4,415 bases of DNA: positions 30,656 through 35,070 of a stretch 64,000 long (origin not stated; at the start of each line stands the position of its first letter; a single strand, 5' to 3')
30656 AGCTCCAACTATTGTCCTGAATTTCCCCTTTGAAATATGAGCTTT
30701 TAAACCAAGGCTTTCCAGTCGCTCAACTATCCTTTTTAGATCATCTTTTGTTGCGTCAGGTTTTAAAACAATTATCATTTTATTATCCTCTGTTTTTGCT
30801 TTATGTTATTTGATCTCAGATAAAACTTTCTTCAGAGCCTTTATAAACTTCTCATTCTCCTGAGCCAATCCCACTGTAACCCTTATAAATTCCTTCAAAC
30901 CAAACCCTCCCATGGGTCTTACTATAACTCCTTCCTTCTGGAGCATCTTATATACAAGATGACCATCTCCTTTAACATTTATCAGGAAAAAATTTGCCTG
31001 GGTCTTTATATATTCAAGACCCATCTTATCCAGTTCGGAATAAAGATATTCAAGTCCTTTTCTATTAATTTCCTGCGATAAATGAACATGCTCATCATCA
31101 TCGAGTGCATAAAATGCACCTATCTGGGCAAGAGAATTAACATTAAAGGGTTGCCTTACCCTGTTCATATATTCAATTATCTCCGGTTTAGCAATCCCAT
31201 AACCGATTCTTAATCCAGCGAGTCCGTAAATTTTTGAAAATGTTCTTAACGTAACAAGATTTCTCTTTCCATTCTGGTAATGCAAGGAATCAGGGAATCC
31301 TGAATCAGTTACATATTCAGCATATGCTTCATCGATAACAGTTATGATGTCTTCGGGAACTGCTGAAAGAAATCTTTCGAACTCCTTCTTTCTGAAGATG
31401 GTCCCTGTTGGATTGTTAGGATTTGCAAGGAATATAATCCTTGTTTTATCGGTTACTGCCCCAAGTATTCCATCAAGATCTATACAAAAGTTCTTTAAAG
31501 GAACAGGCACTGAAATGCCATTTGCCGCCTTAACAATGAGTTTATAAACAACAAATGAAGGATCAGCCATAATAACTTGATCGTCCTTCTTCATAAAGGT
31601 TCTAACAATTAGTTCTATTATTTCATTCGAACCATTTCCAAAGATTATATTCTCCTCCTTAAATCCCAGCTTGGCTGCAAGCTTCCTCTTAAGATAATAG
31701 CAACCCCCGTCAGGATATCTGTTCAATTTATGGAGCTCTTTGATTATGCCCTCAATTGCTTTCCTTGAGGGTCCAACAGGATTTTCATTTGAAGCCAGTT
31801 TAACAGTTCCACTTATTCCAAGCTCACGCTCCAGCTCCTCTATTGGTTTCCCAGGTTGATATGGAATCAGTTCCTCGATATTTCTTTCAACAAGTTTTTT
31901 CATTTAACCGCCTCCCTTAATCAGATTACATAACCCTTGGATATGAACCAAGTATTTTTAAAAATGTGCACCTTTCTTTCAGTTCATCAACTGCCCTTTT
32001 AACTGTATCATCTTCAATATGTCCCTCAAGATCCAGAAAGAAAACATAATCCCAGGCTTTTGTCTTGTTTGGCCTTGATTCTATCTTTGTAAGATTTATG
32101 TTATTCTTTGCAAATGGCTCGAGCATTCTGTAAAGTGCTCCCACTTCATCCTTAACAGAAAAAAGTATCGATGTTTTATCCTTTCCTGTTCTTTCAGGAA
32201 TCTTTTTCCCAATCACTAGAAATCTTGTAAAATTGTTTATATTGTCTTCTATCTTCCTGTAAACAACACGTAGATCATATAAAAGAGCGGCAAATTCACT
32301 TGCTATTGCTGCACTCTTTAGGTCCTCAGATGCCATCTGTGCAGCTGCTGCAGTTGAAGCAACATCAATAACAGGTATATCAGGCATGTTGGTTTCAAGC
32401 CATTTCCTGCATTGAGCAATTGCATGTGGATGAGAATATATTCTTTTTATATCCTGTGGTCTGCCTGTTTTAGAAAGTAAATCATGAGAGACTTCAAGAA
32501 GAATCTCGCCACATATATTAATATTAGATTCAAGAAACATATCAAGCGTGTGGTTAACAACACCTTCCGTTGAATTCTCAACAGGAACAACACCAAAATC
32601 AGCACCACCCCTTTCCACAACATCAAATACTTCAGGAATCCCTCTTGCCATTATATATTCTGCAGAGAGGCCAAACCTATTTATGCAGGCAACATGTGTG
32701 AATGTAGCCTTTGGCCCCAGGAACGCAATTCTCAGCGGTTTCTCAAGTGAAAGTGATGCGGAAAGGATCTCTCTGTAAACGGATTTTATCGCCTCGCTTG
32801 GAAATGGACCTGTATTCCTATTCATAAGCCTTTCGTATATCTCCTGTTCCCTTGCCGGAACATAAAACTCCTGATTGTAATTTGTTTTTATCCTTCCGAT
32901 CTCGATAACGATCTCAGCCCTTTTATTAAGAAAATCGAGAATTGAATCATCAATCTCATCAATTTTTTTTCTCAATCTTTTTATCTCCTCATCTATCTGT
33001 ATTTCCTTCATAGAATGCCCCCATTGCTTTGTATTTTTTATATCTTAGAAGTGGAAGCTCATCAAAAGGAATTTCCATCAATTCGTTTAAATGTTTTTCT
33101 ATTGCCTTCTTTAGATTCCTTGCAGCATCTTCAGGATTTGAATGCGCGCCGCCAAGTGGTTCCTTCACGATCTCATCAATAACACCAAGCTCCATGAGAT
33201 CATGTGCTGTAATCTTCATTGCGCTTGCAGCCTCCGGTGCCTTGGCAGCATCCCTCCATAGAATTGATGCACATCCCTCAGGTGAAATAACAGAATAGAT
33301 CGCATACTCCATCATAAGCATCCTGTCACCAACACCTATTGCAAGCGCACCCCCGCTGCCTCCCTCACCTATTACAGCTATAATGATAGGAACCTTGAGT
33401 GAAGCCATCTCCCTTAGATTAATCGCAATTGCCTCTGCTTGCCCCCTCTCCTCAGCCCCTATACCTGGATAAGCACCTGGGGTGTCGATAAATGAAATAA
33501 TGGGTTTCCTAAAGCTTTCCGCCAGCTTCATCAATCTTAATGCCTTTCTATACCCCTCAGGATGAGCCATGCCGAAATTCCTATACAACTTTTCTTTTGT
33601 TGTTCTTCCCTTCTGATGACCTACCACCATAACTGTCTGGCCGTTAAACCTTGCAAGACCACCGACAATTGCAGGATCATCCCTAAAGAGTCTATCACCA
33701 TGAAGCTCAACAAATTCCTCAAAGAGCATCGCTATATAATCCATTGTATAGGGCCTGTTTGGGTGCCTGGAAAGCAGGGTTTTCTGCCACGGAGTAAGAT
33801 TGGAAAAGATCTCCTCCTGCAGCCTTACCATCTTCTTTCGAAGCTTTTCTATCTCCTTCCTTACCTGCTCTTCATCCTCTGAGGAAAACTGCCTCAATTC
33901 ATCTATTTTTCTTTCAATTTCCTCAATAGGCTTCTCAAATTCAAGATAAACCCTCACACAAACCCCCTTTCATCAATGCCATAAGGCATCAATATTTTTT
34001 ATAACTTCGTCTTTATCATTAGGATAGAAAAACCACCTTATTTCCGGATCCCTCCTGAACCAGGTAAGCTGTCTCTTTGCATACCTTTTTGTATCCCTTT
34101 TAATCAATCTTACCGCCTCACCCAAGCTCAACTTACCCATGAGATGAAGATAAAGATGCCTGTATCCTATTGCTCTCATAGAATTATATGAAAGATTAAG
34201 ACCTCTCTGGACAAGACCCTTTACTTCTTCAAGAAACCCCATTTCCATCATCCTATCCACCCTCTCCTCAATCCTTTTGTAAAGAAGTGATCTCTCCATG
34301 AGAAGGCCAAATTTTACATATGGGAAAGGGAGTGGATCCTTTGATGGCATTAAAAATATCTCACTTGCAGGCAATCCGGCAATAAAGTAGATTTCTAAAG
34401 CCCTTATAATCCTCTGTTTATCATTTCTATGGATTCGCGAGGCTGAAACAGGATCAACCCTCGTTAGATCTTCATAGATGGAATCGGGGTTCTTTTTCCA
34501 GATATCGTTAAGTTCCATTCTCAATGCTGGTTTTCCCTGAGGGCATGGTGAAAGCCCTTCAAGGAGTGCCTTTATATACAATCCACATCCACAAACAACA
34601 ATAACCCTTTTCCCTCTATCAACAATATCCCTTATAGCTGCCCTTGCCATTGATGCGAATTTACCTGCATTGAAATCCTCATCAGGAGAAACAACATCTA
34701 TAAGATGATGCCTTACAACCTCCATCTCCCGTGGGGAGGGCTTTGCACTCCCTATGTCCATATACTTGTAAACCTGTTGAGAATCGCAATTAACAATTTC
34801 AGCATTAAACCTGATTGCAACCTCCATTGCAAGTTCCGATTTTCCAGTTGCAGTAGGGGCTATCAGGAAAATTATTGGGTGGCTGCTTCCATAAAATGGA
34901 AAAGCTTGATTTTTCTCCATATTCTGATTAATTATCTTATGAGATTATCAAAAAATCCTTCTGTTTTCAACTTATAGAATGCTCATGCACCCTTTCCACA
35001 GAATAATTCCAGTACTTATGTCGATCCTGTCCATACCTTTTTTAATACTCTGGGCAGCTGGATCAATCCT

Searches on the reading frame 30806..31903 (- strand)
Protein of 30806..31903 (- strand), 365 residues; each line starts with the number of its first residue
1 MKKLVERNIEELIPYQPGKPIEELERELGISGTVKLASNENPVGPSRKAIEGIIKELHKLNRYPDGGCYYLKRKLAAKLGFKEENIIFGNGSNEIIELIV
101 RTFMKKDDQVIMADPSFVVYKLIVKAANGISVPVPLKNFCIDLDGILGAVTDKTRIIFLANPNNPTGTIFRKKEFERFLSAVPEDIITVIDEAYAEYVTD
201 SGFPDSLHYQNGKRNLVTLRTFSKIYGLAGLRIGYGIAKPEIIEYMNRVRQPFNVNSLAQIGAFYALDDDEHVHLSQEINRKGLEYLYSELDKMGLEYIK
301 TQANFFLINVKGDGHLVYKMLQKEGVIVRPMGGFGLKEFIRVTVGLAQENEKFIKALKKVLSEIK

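Call 105: search_protein_families(library=pfam, proteins=[window:30806-31903:-], max_evalue=1e-8)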
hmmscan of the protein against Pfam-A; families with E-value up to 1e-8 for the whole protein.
window:30806-31903:- (365 aa): 1 family
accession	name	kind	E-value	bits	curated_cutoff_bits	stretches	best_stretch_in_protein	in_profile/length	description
PF00155.27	Aminotran_1_2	-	3e-63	214.6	19.7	1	34-357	4-361/361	Aminotransferase class I and II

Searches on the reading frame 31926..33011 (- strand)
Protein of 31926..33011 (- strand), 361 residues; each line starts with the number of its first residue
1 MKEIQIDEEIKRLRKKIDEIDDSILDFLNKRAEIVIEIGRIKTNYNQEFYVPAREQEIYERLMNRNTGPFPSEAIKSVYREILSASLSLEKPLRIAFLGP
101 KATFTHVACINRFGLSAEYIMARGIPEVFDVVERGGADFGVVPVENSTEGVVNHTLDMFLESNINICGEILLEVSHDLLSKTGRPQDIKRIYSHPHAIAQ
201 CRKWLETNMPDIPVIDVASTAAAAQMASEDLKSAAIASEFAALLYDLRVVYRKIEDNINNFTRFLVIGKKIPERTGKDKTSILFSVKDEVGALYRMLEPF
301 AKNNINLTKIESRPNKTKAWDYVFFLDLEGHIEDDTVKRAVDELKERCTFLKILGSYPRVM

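Call 105: search_protein_families(library=pfam, proteins=[window:31926-33011:-], max_evalue=1e-8)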
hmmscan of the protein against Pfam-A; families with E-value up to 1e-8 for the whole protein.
window:31926-33011:- (361 aa): 3 families
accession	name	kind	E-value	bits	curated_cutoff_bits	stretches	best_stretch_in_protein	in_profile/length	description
PF00800.23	PDT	-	2.2e-63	213.8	25.2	1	95-270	1-179/181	Prephenate dehydratase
PF01817.26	CM_2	-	4e-23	81.9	27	1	13-91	1-80/80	Chorismate mutase type II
PF01842.31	ACT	-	5.6e-12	45.6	27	1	280-344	1-64/66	ACT domain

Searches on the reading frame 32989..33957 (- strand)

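Call 105: search_protein_families(library=pfam, proteins=[window:32989-33957:-], max_evalue=1e-8)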
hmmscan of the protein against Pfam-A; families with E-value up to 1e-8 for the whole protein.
window:32989-33957:- (322 aa): 2 families
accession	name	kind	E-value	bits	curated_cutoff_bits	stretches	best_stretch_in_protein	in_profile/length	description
PF03255.19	ACCA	-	5.4e-153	509.1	23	1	4-313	1-310/310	Acetyl co-enzyme A carboxylase carboxyltransferase-like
PF01039.27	Carboxyl_trans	-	5.9e-20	71.8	22.3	1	50-250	233-429/493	Carboxyl transferase domain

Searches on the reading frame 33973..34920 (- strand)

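Call 105: search_protein_families(library=pfam, proteins=[window:33973-34920:-], max_evalue=1e-8)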
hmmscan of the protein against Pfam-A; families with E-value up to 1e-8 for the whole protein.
window:33973-34920:- (315 aa): 1 family
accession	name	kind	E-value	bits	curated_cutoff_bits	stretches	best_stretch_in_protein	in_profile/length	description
PF01715.23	IPPT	-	5.1e-84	282.2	23.6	1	49-291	1-243/243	IPP transferase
